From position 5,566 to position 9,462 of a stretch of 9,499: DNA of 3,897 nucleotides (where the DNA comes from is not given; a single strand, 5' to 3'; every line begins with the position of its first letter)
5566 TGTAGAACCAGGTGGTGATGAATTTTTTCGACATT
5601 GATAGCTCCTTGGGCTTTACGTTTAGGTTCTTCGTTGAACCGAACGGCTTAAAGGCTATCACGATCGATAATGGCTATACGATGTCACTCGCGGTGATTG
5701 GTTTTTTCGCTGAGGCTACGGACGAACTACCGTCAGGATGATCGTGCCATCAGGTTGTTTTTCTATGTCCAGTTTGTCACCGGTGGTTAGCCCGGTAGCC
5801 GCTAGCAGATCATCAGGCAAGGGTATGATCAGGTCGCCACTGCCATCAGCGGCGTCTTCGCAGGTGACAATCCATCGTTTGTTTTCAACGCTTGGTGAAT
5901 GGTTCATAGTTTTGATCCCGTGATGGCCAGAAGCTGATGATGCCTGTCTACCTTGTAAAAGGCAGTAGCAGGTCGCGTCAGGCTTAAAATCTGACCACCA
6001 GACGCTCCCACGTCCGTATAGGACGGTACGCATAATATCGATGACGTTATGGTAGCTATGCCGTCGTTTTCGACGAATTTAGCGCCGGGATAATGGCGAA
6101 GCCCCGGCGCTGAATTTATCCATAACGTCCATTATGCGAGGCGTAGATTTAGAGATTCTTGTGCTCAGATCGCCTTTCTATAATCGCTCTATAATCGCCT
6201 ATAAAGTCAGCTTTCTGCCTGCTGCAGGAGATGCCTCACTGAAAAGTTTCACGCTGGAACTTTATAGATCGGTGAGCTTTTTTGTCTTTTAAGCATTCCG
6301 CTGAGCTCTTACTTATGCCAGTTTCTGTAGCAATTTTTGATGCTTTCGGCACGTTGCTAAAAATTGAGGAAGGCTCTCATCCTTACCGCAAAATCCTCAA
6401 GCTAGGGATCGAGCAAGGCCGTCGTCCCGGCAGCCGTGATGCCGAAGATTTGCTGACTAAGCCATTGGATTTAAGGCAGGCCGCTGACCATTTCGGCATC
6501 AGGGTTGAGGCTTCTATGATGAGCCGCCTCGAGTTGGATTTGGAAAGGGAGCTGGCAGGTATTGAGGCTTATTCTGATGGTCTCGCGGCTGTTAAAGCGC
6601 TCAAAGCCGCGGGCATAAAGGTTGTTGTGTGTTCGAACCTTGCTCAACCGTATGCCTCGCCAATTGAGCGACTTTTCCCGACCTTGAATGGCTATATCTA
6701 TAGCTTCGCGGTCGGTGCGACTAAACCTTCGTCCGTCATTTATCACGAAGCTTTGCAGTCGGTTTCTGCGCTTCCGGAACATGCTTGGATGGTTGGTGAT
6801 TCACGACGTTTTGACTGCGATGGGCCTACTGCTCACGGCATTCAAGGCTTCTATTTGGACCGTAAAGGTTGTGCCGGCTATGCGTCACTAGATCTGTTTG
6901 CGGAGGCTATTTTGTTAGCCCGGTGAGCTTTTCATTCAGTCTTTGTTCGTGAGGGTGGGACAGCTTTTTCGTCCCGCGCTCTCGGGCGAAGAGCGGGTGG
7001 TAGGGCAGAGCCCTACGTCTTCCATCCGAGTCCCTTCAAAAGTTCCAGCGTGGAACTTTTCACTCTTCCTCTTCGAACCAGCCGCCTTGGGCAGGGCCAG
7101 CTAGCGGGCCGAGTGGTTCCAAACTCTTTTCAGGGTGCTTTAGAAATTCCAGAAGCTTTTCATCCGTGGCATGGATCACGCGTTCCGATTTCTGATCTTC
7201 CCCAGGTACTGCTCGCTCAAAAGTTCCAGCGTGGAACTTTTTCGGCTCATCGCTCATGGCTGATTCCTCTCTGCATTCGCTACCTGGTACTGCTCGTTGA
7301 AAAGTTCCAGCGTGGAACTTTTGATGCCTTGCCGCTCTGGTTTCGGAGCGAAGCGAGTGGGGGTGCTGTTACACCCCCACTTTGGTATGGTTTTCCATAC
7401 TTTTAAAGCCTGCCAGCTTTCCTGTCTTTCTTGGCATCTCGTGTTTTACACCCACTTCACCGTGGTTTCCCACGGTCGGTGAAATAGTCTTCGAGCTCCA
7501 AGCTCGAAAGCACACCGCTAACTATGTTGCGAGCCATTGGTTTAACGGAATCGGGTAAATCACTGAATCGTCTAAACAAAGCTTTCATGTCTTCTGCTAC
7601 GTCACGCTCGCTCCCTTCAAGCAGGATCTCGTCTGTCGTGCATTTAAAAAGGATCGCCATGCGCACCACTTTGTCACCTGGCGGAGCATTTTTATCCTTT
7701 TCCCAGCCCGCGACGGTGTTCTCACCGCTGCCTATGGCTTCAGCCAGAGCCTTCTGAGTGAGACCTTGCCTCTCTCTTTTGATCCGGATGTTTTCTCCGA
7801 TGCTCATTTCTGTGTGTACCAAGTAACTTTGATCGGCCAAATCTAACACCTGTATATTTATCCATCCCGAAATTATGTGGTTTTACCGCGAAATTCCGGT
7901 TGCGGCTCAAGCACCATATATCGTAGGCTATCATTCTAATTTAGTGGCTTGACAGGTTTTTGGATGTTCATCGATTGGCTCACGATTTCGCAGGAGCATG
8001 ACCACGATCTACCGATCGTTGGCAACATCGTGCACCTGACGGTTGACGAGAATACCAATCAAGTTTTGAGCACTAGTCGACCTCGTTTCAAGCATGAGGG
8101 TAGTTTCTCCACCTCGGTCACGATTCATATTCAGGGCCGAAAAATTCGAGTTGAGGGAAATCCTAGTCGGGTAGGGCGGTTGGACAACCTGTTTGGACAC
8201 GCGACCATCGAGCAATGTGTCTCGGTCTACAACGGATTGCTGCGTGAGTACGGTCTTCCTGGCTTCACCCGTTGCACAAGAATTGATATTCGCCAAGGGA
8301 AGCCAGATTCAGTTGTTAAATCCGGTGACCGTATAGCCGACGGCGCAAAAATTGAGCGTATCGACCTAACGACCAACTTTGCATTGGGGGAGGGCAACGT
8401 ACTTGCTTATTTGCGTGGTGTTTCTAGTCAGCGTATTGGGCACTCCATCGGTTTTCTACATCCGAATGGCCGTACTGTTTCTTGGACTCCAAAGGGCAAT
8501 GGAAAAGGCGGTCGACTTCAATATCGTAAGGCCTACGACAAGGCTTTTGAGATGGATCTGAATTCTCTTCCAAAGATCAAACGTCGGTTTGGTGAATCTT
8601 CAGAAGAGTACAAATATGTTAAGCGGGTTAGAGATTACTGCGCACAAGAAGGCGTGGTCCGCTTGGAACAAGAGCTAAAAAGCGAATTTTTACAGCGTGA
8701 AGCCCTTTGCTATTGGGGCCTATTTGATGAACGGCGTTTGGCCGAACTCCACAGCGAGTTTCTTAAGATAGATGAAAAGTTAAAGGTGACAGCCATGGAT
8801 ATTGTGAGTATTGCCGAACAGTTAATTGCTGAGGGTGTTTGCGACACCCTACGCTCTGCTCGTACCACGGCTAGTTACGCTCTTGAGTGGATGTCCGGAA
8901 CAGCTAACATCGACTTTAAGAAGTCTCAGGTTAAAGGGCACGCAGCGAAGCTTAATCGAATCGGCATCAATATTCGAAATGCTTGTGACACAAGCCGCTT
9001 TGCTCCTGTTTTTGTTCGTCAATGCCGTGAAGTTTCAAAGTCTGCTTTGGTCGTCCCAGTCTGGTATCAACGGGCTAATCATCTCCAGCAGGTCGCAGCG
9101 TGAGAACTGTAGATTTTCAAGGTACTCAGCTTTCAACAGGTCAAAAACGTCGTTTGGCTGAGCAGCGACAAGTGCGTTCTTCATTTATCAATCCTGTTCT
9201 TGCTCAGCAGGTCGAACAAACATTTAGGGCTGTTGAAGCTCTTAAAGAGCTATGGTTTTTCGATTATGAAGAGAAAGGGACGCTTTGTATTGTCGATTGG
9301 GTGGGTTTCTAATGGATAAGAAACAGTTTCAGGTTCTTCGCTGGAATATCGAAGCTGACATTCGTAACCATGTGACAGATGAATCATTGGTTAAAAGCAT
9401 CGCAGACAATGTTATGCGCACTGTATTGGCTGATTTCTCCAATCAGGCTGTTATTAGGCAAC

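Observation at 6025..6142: Two inverted dif-like sites that fold into a forked hairpin: a CTXphi-style ssDNA XerCD attP in a phage with no integrase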

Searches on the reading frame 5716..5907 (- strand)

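Call 61: search_protein_families(library=phrogs, proteins=[window:5716-5907:-], max_evalue=0.001)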
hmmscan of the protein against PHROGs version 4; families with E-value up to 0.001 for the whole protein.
window:5716-5907:- (63 aa): 1 family
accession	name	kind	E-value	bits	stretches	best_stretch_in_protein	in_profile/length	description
phrog_661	-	unknown function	4.9e-09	36.8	1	8-60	3-53/61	-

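Call 62: search_protein_families(library=pfam, proteins=[window:5716-5907:-], max_evalue=0.01)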
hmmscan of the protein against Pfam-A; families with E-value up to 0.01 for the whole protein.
window:5716-5907:- (63 aa): 1 family
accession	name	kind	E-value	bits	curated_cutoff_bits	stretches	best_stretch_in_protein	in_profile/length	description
PF04014.23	MazE_antitoxin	-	0.00024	21.4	24.7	1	24-61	6-43/48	Antidote-toxin recognition MazE, bacterial antitoxin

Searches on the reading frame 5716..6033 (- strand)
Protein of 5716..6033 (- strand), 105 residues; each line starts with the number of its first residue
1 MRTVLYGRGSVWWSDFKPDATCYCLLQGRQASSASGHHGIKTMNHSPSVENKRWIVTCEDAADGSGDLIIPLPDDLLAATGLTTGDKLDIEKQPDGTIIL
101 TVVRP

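Call 5: search_protein_families(library=pfam, proteins=[window:5716-6033:-], max_evalue=0.01)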
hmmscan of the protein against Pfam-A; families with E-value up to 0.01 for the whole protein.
window:5716-6033:- (105 aa): 1 family
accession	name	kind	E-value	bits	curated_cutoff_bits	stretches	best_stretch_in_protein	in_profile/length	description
PF04014.23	MazE_antitoxin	-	0.0008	19.8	24.7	1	66-103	6-43/48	Antidote-toxin recognition MazE, bacterial antitoxin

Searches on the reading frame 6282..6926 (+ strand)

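Call 5: search_protein_families(library=pfam, proteins=[window:6282-6926:+], max_evalue=0.01)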
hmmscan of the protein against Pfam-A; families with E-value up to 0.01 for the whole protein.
window:6282-6926:+ (214 aa): 5 families
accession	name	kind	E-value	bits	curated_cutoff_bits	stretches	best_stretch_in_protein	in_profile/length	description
PF00702.32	Hydrolase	-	1.7e-11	45.3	26.4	1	16-181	3-186/191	haloacid dehalogenase-like hydrolase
PF13419.12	HAD_2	-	1.4e-06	29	23.8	1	63-187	44-173/178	Haloacid dehalogenase-like hydrolase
PF13242.12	Hydrolase_like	-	5.8e-06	26.6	22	1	147-189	3-45/75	HAD-hyrolase-like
PF12710.13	HAD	-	0.00019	22.4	27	1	17-133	1-123/189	haloacid dehalogenase-like hydrolase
PF06506.16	PrpR_N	-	0.0097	16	29.1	0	77-126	86-134/167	Propionate catabolism activator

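Call 61: search_protein_families(library=phrogs, proteins=[window:6315-6926:+], max_evalue=0.001)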
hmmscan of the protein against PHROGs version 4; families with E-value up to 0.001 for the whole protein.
window:6315-6926:+ (203 aa): 0 families

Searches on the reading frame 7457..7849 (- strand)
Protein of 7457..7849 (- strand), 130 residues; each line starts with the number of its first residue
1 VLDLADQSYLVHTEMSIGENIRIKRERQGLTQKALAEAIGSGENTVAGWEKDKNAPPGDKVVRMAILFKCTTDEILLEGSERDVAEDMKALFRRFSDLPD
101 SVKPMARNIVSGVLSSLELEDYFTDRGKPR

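Call 5: search_protein_families(library=pfam, proteins=[window:7457-7849:-], max_evalue=0.01)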
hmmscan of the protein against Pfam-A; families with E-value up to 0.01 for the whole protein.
window:7457-7849:- (130 aa): 4 families
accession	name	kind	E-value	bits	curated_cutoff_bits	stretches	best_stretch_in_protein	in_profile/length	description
PF01381.28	HTH_3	-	9.8e-13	48.4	23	1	21-75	1-55/55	Helix-turn-helix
PF13560.12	HTH_31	-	6.8e-07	29.9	27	1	18-74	3-60/64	Helix-turn-helix domain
PF12844.13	HTH_19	-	0.0011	19.3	30.2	1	18-76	1-59/64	Helix-turn-helix domain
PF13443.12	HTH_26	-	0.0019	18.8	22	1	22-76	3-58/63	Cro/C1-type HTH DNA-binding domain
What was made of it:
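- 7457..7849 (-): XRE/cI-type repressor (HTH_3). Lysogeny module of the same phage. Call 5.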

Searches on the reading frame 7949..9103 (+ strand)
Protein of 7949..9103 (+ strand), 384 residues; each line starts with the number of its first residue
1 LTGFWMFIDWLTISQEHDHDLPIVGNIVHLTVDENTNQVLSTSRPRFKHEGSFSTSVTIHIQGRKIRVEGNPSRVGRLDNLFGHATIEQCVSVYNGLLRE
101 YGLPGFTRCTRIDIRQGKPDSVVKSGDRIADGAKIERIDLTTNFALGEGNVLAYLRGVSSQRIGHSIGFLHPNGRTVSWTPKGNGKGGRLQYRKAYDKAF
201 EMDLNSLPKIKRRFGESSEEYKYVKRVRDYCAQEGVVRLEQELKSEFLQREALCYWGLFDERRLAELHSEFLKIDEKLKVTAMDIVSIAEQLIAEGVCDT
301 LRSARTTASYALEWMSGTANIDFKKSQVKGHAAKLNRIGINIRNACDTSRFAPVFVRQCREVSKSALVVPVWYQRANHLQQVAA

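Call 5: search_protein_families(library=pfam, proteins=[window:7949-9103:+], max_evalue=0.01)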
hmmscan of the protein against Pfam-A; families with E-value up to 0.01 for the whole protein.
window:7949-9103:+ (384 aa): 2 families
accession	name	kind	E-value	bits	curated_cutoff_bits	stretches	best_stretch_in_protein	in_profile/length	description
PF05155.20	G2P_X_C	-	9.9e-16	58.5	25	1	292-377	1-86/88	Replication-associated protein G2P C-terminal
PF05144.20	Phage_CRI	-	5.5e-10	39.8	21.7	1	8-253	2-223/232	Replication-associated protein G2P N-terminal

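Call 11: find_related_loci(query=window:7949-9103:+, collection=genome_contigs, flank=10000)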
Query window:7949-9103:+ (384 aa) in genome_contigs; peptide patterns used: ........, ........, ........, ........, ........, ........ (x = any residue, [..] = any of these).
110 stretches matched a pattern; 17 encode a relative of the query (tblastn E <= 1e-3); 16 distinct loci.
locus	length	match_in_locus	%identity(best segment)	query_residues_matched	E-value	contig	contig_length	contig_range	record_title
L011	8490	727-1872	87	1-384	0e+0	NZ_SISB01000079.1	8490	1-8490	Pseudomonas sp. BGI-2 NODE_79_length_8490_cov_273.135, whole genome shotgun sequence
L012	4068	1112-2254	82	1-384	0e+0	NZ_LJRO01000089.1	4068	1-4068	Pseudomonas tremae strain ICMP 9151 PtrICMP9151_Contig_116, whole genome shotgun sequence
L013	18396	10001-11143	82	1-384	0e+0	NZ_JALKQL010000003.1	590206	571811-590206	Pseudomonas iridis strain Y-22 Contig_003, whole genome shotgun sequence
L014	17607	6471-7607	82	3-384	0e+0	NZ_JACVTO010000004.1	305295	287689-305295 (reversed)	Pseudomonas sp. S30 NODE_4_length_305295_cov_28.759851, whole genome shotgun sequence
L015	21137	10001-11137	83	3-384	0e+0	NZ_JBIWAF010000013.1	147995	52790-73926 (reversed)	Pseudomonas sp. NPDC099000 NPDC099000_370_E2.ctg-0013, whole genome shotgun sequence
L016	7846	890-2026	82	3-384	0e+0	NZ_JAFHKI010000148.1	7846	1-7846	Pseudomonas lactucae strain MAFF 301380 MAFF301380_contig_148, whole genome shotgun sequence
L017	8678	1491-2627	82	3-384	0e+0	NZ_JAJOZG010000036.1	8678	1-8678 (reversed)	Pseudomonas petroselini strain MAFF 311094 311094_contig_36, whole genome shotgun sequence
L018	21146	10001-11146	89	1-384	0e+0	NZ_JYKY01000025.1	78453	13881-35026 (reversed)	Pseudomonas lundensis strain DSM 6252 25_78453_30.5464, whole genome shotgun sequence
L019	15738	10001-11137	77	3-384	0e+0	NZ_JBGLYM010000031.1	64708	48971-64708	Pseudomonas sp. Pseusp88 strain CT11-88 NODE_31_length_64708_cov_32.356980, whole genome shotgun sequence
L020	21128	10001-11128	75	6-384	0e+0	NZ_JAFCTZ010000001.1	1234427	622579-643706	Pseudomonas sp. DWP3-1-2 NODE_1_length_1234427_cov_66.335693, whole genome shotgun sequence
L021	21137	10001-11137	71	3-383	0e+0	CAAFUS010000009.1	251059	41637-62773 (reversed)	MAG TPA_asm: Pseudomonadaceae bacterium, isolate HGM22033, WGS project CAAFUS010000000 data, contig: SRS372576_1_k119_84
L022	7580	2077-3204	70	6-383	0e+0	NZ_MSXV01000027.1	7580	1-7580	Pseudomonas sp. PA15(2017) strain PA15 NODE_29_length_7462_cov_290.817474, whole genome shotgun sequence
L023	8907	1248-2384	69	3-384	0e+0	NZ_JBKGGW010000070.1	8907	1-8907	Pseudomonas sp. SMN11 contig_70, whole genome shotgun sequence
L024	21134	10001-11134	69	3-383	0e+0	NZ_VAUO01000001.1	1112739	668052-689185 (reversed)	Pseudomonas mosselii strain SC006 Scaffold1, whole genome shotgun sequence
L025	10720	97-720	76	175-384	2e-103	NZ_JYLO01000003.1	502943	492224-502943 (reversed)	Pseudomonas lactis strain DSM 29167 3_502943_19.0842, whole genome shotgun sequence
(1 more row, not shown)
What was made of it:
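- Relatives with 69-89% pII identity are found in Pseudomonas genomes (call 11).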

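Call 17: find_related_loci(query=window:7949-9103:+, collection=viral_contigs, flank=10000)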
Query window:7949-9103:+ (384 aa) in viral_contigs; peptide patterns used: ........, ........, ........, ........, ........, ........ (x = any residue, [..] = any of these).
97 stretches matched a pattern; 91 encode a relative of the query (tblastn E <= 1e-3); the best 80 are kept; 80 distinct loci.
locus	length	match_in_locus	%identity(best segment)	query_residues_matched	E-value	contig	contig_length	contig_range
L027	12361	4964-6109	93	1-384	0e+0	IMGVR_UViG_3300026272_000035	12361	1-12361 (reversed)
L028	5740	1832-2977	92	1-384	0e+0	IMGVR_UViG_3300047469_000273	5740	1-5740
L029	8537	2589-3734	89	1-384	0e+0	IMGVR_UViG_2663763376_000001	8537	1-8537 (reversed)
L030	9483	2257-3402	89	1-384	0e+0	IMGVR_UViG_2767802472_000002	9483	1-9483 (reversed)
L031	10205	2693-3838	88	1-384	0e+0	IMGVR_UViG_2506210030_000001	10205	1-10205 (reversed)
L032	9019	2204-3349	88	1-384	0e+0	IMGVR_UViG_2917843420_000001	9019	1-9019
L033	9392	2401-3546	86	1-384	0e+0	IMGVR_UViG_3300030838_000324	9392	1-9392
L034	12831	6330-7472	88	1-384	0e+0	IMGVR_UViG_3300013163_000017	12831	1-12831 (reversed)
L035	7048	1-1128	88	6-384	0e+0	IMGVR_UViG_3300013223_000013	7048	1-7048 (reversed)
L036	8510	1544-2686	82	1-384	0e+0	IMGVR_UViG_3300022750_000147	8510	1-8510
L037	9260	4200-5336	83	3-384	0e+0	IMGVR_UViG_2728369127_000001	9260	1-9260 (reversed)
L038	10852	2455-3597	82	1-384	0e+0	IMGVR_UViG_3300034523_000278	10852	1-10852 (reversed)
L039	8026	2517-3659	81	1-384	0e+0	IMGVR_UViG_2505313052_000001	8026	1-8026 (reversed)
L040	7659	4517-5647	80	4-383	0e+0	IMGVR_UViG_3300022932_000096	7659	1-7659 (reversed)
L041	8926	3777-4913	82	3-384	0e+0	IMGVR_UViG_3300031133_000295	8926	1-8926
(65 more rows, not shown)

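Call 28: search_protein_families(library=pfam, proteins=[L013:1045-2412:+, L013:2505-3413:+, L013:3985-4953:+, L013:4946-7423:+, L013:7473-8081:+, L015:1304-2374:+, L015:2406-4895:+, L015:5000-7915:+, L015:8027-8551:+, L015:48-1235:+], max_evalue=0.001)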
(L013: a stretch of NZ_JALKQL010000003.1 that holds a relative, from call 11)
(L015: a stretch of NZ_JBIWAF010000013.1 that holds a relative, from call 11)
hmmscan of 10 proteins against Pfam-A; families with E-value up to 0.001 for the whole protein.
L013:1045-2412:+ (455 aa): 0 families

L013:2505-3413:+ (302 aa): 2 families
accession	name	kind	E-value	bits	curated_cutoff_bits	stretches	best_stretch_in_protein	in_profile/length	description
PF12833.13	HTH_18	-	4.1e-20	72.3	33.6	1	217-298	2-80/80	Helix-turn-helix domain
PF00165.29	HTH_AraC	-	2e-07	31.4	26.6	0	211-244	9-42/42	Bacterial regulatory helix-turn-helix proteins, AraC family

L013:3985-4953:+ (322 aa): 2 families
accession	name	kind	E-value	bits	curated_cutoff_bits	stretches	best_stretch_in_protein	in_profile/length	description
PF04773.18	FecR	-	2.7e-16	60.2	24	1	118-206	2-97/97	FecR protein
PF16220.10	DUF4880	-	2.2e-12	47.1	25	1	21-61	1-41/43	Domain of unknown function (DUF4880)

L013:4946-7423:+ (825 aa): 3 families
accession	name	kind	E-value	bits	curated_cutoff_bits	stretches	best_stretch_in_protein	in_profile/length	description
PF00593.30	TonB_dep_Rec_b-barrel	-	1.7e-37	130.8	27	1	375-790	38-436/436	TonB dependent receptor-like, beta-barrel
PF07715.20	Plug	-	1e-17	65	23.9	1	182-275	3-102/107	TonB-dependent Receptor Plug Domain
PF07660.19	STN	-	8.5e-10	38.7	28.4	1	86-137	1-52/52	Secretin and TonB N terminus short domain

L013:7473-8081:+ (202 aa): 1 family
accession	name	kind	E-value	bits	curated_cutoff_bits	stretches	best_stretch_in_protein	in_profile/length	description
PF06172.17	Cupin_5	-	4.7e-42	143.8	25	1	41-177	2-138/139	Cupin superfamily (DUF985)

L015:1304-2374:+ (356 aa): 4 families
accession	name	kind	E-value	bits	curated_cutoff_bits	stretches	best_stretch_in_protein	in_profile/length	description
PF14870.12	PSII_BNR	-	4.8e-28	98.7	27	2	163-327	17-184/303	Photosynthesis system II assembly factor YCF48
PF15902.12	Sortilin-Vps10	-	1.3e-07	31.2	33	0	55-119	36-111/446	Sortilin, neurotensin receptor 3,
PF02012.26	BNR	-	1e-06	28.3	27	0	68-77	2-11/12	BNR/Asp-box repeat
PF19755.4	DUF6242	-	4.7e-05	23.8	29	0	54-117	152-217/217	Domain of unknown function (DUF6242)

L015:2406-4895:+ (829 aa): 1 family
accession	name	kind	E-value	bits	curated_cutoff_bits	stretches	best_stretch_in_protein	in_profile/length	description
PF03176.21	MMPL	-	5.9e-16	58.8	20.5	1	609-818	104-314/333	MMPL family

L015:5000-7915:+ (971 aa): 5 families
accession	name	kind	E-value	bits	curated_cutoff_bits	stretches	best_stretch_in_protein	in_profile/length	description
PF00563.25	EAL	-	5.7e-67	226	31.3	1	724-957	3-236/236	EAL domain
PF00990.26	GGDEF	-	8.2e-48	162.6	23.8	1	547-702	2-160/161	Diguanylate cyclase, GGDEF domain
PF13185.12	GAF_2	-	5.7e-21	75.6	28.6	2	368-508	3-135/136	GAF domain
PF01590.32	GAF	-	3.7e-17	63.5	22.4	2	368-508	1-133/133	GAF domain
PF13492.12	GAF_3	-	1e-05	26.4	27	0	274-314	90-129/129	GAF domain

L015:8027-8551:+ (174 aa): 1 family
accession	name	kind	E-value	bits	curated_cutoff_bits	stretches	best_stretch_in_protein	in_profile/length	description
PF06172.17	Cupin_5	-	4.2e-44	150.4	25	1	15-151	2-138/139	Cupin superfamily (DUF985)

L015:48-1235:+ (395 aa): 2 families
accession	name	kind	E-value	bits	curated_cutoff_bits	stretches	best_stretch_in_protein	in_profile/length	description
PF07044.18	DUF1329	-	3.1e-134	448.4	23.1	1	27-389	1-367/368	Protein of unknown function (DUF1329)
PF17131.11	LolA_like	-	3.7e-07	30.4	30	1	284-332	82-130/184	Outer membrane lipoprotein-sorting protein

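Call 45: search_dna_similar(query=window:7949-9103:+, collection=phages, mode=protein, max_rows=15)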
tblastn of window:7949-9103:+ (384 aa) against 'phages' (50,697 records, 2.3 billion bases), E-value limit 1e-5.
Records with a match: 22; places in all: 23; records where one place covers at least 80% of the query: 21.
Best place of each record, by identity: 60-80% 2; <60% 20.
By first word of the organism name: Vibrio 5; Pseudomonas 4; Dulem 4; Inovirus 3; Phage 2; Alteromonas 2; Escherichia 2.
By host as written in the record: Varecia variegata 4; - 3; Pseudomonas aeruginosa 3; Homo sapiens 3; Vibrio cyclitrophicus 10N.239.311.A09 2; Vibrio cyclitrophicus 10N.239.311.C11 2; Pseudomonas aeruginosa ZS-PA-35 1; Alteromonas macleodii 1; and 3 more.
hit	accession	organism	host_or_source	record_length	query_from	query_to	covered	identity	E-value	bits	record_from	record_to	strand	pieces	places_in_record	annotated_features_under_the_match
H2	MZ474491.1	Phage silverpheasant213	cloacal swab from silver pheasant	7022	6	383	98%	76.8%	0e+0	612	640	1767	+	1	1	replication protein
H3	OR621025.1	Pseudomonas phage 17897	Pseudomonas aeruginosa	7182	1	383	100%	60.4%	2e-150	475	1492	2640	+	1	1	replication protein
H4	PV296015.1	Pseudomonas phage WX-Y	Pseudomonas aeruginosa ZS-PA-35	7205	3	384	99%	58.6%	5e-142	451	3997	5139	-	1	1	RstA1 protein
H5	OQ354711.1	Pseudomonas phage WX_Y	Pseudomonas aeruginosa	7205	6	384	99%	58.8%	9e-142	450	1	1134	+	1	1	RstA1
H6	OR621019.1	Pseudomonas phage 36-2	Pseudomonas aeruginosa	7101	6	383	98%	44.5%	4e-91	305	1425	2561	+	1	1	replication protein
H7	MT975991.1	Alteromonas phage phiAFP1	Alteromonas macleodii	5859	6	374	96%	45.4%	7e-97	321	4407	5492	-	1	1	putative replication-associated protein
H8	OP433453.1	Alteromonas phage phiAFP1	Alteromonas abrolhosensis JKT1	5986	6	374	96%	45.4%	7e-97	321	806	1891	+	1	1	hypothetical protein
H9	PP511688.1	Dulem virus 53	Varecia variegata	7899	8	383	98%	42.5%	4e-89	299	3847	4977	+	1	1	replication protein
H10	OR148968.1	Inovirus D_HF2_144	Homo sapiens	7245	8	383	97%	42.8%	3e-74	304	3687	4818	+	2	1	replication initiation factor | hypothetical protein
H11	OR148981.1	Inovirus D_HF2_82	Homo sapiens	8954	8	383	98%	42.0%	1e-86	291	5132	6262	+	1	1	replication initiation factor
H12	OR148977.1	Inovirus D_HF32_91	Homo sapiens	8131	4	379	98%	41.8%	8e-88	295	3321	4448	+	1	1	replication initiation factor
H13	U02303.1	Escherichia phage If1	-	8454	47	380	87%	46.9%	5e-92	307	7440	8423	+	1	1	ORF320; homologous to R-pyocin (L06240) | minor intergenic region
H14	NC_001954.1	Escherichia phage If1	Escherichia coli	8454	47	380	87%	46.9%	5e-92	307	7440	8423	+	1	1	hypothetical protein | minor intergenic region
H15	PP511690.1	Dulem virus 55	Varecia variegata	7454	8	383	98%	41.5%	2e-88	296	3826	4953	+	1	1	replication protein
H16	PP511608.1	Dulem virus 56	Varecia variegata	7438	4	382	99%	39.9%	7e-78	266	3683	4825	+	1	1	replication protein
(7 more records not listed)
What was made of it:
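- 7949..9103 (+): Replication initiator pII (Phage_CRI and G2P_X_C). It defines the + (packaged) strand and was used to find relatives. Calls 5, 11, 17, 45.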

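Call 56: search_protein_families(library=pfam, proteins=[L018:484-1368:+, L018:1675-3495:+, L018:3499-4134:+, L018:4121-5527:-, L018:5605-6300:+, L018:6334-7335:+, L018:7943-8521:-, L018:7849-8112:-], max_evalue=0.001)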
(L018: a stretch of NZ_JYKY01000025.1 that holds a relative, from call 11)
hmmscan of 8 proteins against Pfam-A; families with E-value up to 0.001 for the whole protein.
L018:484-1368:+ (294 aa): 0 families

L018:1675-3495:+ (606 aa): 8 families
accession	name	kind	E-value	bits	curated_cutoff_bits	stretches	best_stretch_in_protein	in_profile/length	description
PF02518.31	HATPase_c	-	5.1e-19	69.2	26.4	1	484-592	2-109/111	Histidine kinase-, DNA gyrase B-, and HSP90-like ATPase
PF00989.32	PAS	-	9.3e-16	58.3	22.6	1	234-343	2-113/113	PAS fold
PF08447.18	PAS_3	-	1.5e-14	54.4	25.6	1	133-218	2-88/89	PAS fold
PF08448.16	PAS_4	-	1.2e-11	45.2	23.1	1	119-226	4-109/110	PAS fold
PF13188.13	PAS_8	-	6.7e-11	42.1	21.8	1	234-276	2-43/65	PAS domain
PF13426.13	PAS_9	-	1.1e-10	42.1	27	1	128-224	9-103/103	PAS domain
PF14598.12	PAS_11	-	7.5e-10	39.2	25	1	123-211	5-93/109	PAS domain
PF00512.31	HisKA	-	3.5e-06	27.4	26.9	1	369-419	2-51/66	His Kinase A (phospho-acceptor) domain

L018:3499-4134:+ (211 aa): 4 families
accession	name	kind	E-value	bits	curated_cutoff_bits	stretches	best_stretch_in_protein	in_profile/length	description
PF00072.30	Response_reg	-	5.2e-25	88.2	30.2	1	9-118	1-110/111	Response regulator receiver domain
PF00196.25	GerE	-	3e-15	56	23.5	1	144-199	2-57/57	Bacterial regulatory proteins, luxR family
PF08281.18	Sigma70_r4_2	-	3.9e-09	36.5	25.7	1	138-187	4-54/54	Sigma-70, region 4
PF04545.22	Sigma70_r4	-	0.00051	19.9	24.1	0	142-185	2-46/50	Sigma-70, region 4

L018:4121-5527:- (468 aa): 2 families
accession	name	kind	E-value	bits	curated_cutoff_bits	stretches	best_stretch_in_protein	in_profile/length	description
PF00155.27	Aminotran_1_2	-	2.8e-34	119.3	19.7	1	145-462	35-360/361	Aminotransferase class I and II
PF00392.27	GntR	-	2.6e-11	43.5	27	1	17-79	2-64/64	Bacterial regulatory proteins, gntR family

L018:5605-6300:+ (231 aa): 1 family
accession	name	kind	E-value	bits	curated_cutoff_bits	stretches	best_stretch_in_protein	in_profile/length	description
PF01810.24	LysE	-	1.9e-25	89.9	25.6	1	40-229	2-191/193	LysE type translocator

L018:6334-7335:+ (333 aa): 1 family
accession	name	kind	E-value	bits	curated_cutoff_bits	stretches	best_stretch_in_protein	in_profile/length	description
PF00589.27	Phage_integrase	-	3.8e-25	89.1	27.1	1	146-320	3-169/172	Phage integrase family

L018:7943-8521:- (192 aa): 0 families

L018:7849-8112:- (87 aa): 0 families

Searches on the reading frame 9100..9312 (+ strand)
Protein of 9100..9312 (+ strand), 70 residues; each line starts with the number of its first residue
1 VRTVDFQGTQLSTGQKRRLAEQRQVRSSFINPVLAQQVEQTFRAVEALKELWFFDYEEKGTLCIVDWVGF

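Call 61: search_protein_families(library=phrogs, proteins=[window:9100-9312:+], max_evalue=0.001)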
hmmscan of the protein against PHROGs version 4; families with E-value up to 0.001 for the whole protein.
window:9100-9312:+ (70 aa): 1 family
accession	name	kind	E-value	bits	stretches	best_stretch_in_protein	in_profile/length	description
phrog_7248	-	unknown function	1.6e-24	87.2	1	1-70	1-77/78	-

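Call 62: search_protein_families(library=pfam, proteins=[window:9100-9312:+], max_evalue=0.01)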
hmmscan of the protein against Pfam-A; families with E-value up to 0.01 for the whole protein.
window:9100-9312:+ (70 aa): 0 families
